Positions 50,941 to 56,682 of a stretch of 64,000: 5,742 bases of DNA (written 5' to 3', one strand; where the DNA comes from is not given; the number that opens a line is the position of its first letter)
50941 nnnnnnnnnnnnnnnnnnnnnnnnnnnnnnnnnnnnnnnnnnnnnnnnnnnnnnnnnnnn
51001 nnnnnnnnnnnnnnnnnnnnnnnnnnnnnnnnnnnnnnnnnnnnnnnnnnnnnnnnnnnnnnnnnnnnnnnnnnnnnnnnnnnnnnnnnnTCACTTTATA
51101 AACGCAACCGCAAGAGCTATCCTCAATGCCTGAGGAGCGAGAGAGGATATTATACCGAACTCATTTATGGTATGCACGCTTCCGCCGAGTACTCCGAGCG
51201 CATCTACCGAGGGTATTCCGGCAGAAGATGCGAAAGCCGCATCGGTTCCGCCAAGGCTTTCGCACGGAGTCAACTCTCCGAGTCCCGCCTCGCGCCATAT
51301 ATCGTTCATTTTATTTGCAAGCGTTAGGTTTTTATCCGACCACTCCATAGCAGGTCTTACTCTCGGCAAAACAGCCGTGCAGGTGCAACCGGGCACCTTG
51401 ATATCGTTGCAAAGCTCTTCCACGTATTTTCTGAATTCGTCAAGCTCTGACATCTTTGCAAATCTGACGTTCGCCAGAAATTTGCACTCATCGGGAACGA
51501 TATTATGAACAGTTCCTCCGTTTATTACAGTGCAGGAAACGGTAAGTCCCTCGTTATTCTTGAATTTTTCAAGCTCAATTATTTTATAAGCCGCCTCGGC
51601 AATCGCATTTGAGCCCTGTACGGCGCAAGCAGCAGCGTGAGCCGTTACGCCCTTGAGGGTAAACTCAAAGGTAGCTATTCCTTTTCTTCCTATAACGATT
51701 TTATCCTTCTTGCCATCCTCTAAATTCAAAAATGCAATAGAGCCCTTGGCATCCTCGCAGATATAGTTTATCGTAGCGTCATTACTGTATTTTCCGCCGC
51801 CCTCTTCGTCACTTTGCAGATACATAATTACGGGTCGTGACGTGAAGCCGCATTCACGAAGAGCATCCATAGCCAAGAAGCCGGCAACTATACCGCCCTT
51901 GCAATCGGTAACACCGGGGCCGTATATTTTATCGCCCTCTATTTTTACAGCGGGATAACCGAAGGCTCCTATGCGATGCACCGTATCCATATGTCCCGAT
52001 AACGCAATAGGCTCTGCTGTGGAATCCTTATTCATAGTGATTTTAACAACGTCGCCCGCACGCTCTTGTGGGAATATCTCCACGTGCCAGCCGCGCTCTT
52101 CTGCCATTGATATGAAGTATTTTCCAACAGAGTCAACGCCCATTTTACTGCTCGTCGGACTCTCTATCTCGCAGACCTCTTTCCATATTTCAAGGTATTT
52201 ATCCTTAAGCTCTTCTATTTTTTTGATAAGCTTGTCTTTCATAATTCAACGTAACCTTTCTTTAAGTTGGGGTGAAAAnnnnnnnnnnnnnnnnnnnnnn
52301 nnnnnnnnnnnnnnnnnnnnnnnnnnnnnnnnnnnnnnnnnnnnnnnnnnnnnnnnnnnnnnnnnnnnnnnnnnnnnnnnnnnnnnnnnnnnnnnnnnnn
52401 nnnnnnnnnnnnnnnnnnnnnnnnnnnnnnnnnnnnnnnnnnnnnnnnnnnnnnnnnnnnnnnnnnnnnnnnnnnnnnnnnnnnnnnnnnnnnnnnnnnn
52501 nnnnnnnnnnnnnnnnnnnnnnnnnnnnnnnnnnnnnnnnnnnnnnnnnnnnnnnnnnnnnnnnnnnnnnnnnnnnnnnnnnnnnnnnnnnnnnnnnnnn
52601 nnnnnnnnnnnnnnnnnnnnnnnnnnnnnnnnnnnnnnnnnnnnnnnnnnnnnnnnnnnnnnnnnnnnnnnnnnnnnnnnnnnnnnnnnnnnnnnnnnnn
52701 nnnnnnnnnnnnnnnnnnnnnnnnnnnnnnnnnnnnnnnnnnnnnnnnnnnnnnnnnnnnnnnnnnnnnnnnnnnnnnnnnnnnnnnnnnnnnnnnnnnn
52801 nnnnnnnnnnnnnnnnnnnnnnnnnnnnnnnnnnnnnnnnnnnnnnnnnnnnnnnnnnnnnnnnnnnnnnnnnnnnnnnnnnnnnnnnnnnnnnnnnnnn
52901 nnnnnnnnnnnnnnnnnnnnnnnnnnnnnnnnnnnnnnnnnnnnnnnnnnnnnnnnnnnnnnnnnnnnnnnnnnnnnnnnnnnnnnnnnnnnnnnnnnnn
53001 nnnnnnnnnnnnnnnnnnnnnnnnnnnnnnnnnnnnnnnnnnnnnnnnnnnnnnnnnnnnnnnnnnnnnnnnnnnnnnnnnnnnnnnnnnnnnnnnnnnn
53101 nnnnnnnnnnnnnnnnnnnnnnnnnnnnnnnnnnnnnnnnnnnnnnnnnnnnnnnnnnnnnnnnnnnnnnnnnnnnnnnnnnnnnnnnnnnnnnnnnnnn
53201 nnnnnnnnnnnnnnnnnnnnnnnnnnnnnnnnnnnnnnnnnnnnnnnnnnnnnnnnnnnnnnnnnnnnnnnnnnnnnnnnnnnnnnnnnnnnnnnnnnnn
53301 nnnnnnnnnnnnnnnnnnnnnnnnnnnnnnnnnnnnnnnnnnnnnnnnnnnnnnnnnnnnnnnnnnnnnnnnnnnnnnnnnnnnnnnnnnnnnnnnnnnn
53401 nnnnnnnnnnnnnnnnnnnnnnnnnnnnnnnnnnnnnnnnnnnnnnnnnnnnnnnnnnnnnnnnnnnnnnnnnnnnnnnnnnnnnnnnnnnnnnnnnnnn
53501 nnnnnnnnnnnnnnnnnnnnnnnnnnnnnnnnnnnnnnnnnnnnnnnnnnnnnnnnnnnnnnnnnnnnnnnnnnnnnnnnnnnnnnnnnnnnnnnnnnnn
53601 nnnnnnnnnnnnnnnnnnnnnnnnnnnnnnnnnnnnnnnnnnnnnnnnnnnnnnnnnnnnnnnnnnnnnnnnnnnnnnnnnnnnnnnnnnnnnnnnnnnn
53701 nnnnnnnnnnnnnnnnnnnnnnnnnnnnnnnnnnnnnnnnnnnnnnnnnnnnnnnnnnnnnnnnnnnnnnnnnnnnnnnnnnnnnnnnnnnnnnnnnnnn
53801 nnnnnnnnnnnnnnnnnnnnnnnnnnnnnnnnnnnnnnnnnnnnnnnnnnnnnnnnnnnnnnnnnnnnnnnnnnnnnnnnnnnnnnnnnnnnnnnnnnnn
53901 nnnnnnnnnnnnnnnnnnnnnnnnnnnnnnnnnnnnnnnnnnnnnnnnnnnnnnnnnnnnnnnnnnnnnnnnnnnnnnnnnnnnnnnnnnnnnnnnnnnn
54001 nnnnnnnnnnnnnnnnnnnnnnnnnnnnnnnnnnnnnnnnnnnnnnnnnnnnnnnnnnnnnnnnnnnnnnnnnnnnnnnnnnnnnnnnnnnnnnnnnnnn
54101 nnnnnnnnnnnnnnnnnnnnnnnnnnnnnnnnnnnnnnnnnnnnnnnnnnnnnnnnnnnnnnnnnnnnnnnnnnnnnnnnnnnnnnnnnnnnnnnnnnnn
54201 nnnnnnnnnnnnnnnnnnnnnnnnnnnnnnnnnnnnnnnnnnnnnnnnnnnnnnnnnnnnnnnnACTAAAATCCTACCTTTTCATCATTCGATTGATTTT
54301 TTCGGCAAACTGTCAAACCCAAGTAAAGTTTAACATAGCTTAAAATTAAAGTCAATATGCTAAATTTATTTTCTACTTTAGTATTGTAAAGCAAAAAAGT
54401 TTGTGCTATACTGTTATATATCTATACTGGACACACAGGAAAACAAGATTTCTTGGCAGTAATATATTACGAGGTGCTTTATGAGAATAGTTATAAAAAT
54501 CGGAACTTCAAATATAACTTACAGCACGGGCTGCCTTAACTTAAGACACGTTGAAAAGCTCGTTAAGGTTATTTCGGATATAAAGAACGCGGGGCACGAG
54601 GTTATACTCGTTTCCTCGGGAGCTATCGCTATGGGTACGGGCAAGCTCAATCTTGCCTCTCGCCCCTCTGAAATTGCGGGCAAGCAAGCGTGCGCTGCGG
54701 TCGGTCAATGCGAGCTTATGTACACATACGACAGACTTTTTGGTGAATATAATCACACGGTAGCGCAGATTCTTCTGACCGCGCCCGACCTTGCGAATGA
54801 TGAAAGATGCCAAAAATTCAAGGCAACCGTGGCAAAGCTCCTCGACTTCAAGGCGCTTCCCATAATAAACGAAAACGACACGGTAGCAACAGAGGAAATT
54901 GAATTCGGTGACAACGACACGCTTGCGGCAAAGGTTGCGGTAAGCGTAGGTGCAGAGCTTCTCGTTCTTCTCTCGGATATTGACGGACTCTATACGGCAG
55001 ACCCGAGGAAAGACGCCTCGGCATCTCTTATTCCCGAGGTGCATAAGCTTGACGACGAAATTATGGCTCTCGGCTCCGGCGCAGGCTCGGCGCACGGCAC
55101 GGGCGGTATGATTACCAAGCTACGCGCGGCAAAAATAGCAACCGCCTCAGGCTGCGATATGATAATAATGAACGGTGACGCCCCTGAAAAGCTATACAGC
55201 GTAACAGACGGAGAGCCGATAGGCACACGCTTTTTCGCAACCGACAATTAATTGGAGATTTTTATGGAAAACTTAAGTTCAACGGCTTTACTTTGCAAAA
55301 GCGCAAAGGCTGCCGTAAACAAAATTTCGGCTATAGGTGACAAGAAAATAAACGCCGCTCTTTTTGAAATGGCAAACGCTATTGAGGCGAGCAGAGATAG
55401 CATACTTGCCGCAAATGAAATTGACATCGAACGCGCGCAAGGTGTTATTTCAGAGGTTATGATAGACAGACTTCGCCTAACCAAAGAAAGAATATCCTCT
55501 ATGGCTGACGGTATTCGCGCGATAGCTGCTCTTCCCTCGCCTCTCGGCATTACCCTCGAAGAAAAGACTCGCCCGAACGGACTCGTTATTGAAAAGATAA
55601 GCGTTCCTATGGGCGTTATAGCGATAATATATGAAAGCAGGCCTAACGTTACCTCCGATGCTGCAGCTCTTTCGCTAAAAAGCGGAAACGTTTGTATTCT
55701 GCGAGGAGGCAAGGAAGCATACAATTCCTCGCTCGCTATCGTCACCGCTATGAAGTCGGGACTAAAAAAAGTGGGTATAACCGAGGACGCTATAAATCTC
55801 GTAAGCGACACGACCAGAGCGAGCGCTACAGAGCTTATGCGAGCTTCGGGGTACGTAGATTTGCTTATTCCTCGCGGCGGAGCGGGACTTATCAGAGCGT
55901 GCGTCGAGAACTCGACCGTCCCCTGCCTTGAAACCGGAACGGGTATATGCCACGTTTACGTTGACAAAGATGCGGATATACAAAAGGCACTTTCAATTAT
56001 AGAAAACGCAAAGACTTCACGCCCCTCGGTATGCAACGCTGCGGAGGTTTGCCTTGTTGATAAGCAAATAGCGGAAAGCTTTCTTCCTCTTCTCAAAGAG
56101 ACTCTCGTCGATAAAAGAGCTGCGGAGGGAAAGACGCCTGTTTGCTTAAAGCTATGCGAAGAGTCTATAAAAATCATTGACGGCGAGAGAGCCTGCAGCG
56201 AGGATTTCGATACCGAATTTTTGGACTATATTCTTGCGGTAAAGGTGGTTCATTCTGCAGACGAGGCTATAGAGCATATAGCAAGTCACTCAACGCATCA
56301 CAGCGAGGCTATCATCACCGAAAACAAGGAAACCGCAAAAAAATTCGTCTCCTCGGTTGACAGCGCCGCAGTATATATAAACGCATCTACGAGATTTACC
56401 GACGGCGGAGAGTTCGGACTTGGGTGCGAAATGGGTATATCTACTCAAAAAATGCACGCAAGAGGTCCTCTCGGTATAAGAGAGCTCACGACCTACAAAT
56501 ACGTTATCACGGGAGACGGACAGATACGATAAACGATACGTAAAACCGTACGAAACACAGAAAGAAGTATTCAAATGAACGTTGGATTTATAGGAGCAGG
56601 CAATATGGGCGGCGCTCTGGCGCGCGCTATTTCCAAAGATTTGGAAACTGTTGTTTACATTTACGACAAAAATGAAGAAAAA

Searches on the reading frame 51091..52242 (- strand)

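Call 24: search_protein_families(library=ncbifam, proteins=[window:51091-52242:-], max_evalue=1e-10)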
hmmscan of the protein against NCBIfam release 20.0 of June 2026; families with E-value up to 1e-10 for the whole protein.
window:51091-52242:- (383 aa): 26 families (the best 25 are shown)
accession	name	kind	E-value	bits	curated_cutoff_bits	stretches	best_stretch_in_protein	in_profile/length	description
NF004788.0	PRK06133.1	subfamily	2e-58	198.3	349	1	3-381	33-409/417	glutamate carboxypeptidase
NF005678.0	PRK07473.1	equivalog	2e-47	162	386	1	16-376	13-369/376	M20/M25/M40 family metallo-hydrolase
NF005602.0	PRK07338.1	equivalog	1.1e-44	152.7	357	1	60-373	79-390/409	hydrolase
TIGR01910.1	DapE-ArgE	subfamily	3.8e-34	118.5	217.6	1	18-367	2-366/373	ArgE/DapE family deacylase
NF006399.0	PRK08651.1-2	equivalog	1.4e-24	86.9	381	1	17-231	7-221/405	succinyl-diaminopimelate desuccinylase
TIGR01900.1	dapE-gram_pos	equivalog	6.2e-24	84.5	304.2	1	60-347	42-318/351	succinyl-diaminopimelate desuccinylase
NF009557.0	PRK13009.1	equivalog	3.1e-22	79.2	284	1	16-367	5-359/377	succinyl-diaminopimelate desuccinylase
NF006365.0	PRK08588.1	subfamily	3e-21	76.2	289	1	16-339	9-336/383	succinyl-diaminopimelate desuccinylase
NF005710.0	PRK07522.1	subfamily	2e-18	66.8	412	1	70-280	63-285/391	acetylornithine deacetylase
TIGR01246.1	dapE_proteo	equivalog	1.7e-17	63.5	361.8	1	48-368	30-356/370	succinyl-diaminopimelate desuccinylase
NF006404.0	PRK08652.1-2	equivalog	8.9e-17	61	348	1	15-277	2-234/332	acetylornithine deacetylase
NF006400.0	PRK08651.1-3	equivalog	2.7e-16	59.4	374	1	78-367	85-391/410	succinyl-diaminopimelate desuccinylase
TIGR01892.1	AcOrn-deacetyl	equivalog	4e-16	59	297.7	1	42-346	23-332/365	acetylornithine deacetylase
NF001747.0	PRK00466.1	equivalog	4.4e-16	58.6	288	1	77-291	61-255/346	N-acetyl-lysine deacetylase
NF010589.0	PRK13983.1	equivalog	1.4e-15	57.2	333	1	2-372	2-399/409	M20 family metallo-hydrolase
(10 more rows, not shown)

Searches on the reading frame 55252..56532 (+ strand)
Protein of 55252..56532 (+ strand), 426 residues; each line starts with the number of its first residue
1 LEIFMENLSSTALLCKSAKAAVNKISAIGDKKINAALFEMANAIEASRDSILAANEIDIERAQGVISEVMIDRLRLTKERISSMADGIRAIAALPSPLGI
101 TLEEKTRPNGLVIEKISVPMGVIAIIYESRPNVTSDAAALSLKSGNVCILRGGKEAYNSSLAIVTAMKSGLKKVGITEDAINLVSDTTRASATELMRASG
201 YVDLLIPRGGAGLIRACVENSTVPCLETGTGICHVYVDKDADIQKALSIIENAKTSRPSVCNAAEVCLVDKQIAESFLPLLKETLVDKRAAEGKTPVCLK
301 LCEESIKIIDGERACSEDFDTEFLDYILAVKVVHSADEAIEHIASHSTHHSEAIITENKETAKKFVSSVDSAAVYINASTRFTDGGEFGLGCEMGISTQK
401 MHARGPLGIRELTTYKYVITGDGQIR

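Call 24: search_protein_families(library=ncbifam, proteins=[window:55252-56532:+], max_evalue=1e-10)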
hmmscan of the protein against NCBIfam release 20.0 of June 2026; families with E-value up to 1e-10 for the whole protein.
window:55252-56532:+ (426 aa): 6 families
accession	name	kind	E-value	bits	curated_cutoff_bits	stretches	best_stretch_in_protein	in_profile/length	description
NF001221.0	PRK00197.1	equivalog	5.7e-167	555.7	289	1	13-426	9-417/418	glutamate-5-semialdehyde dehydrogenase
TIGR00407.1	proA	equivalog_domain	5.2e-139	463.5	317.45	1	18-416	1-398/398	glutamate-5-semialdehyde dehydrogenase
TIGR01092.1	P5CS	equivalog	5.7e-93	312.4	796.75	1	17-425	294-694/715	delta l-pyrroline-5-carboxylate synthetase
TIGR02518.1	EutH_ACDH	equivalog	6e-17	61.6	620.1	1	13-275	12-261/488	acetaldehyde dehydrogenase (acetylating)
NF010378.0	PRK13805.1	equivalog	1.3e-16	59.7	951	1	11-282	16-274/872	bifunctional acetaldehyde-CoA/alcohol dehydrogenase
NF047625.1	AcylSulfactDhSauS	equivalog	3.1e-16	59.3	600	1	14-277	9-260/464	acylating sulfoacetaldehyde dehydrogenase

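Call 25: find_related_loci(query=window:55252-56532:+, collection=genome_contigs, flank=1000)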
Query window:55252-56532:+ (426 aa) in genome_contigs; peptide patterns used: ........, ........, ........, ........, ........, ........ (x = any residue, [..] = any of these).
212 stretches matched a pattern; 49 encode a relative of the query (tblastn E <= 1e-3); 49 distinct loci.
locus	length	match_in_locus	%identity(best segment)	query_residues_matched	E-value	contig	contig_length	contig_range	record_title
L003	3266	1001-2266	78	5-426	0e+0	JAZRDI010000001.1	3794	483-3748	MAG: Eubacteriales bacterium isolate T1900045506_YK20190200.MAGScoT_cleanbin_000047 SGB_7537_k141_2835615, whole genome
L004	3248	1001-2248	70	8-426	0e+0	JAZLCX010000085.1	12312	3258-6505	MAG: Eubacteriales bacterium isolate T1900045044_TC20190037.MAGScoT_cleanbin_000015 SGB_4492_k141_4527983, whole genome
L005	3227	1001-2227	69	18-426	0e+0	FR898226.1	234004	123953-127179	Eubacterium sp. CAG:841 genomic scaffold, scf51, whole genome shotgun sequence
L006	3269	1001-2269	66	3-426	0e+0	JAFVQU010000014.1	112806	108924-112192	MAG: Clostridia bacterium isolate RGIG5310 Sheep_Colon-2__c1544, whole genome shotgun sequence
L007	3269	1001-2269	68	2-426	0e+0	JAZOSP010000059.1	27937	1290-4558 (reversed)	MAG: Eubacteriales bacterium isolate T1900045543_YK20190237.MAGScoT_cleanbin_000019 SGB_7833_k141_1678365, whole genome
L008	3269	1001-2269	67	2-426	0e+0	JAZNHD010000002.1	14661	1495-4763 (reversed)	MAG: Eubacteriales bacterium isolate T1900044696_TS20190162.MAGScoT_cleanbin_000041 SGB_1779_k141_507829, whole genome s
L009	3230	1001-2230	66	17-426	0e+0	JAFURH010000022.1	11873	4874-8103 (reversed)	MAG: Clostridia bacterium isolate RGIG4754 Roe_deer_Rectum.Co__c377030, whole genome shotgun sequence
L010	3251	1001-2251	64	10-426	0e+0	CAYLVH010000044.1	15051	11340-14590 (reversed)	MAG TPA_asm: uncultured Oscillospiraceae bacterium isolate SRP141132_co7_370 genome assembly, contig: NODE_3230_length_1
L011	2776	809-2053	65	2-426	0e+0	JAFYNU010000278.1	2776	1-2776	MAG: Clostridia bacterium isolate RGIG7259 Water_buffalos_Cecum-4__c452795, whole genome shotgun sequence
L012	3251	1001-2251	66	3-426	8e-179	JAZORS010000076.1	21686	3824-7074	MAG: Eubacteriales bacterium isolate T1900045552_YK20190246.MAGScoT_cleanbin_000036 SGB_7879_k141_264981, whole genome s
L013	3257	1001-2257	64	2-426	5e-177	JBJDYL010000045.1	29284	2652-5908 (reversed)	MAG: Faecousia sp. isolate FUKU01_bin.011 NODE_195_length_29284_cov_31.670259, whole genome shotgun sequence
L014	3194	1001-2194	64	29-426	3e-175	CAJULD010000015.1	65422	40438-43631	MAG TPA_asm: uncultured Oscillospiraceae bacterium isolate MGBC153020 genome assembly, contig: MGBC153020.15, whole geno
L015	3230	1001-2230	65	17-426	1e-174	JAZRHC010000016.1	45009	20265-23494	MAG: Candidatus Scatosoma sp. isolate T1900045485_YK20190179.MAGScoT_cleanbin_000006 SGB_7340_k141_1996943, whole genome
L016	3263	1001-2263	62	3-426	7e-174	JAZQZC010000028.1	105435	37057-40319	MAG: Clostridia bacterium isolate T1900045158_TC20190152.MAGScoT_cleanbin_000004 SGB_4999_k141_3107168, whole genome sho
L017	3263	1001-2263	63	6-426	4e-173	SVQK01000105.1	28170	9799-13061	MAG: Oscillospiraceae bacterium isolate SIG615 k141_629315, whole genome shotgun sequence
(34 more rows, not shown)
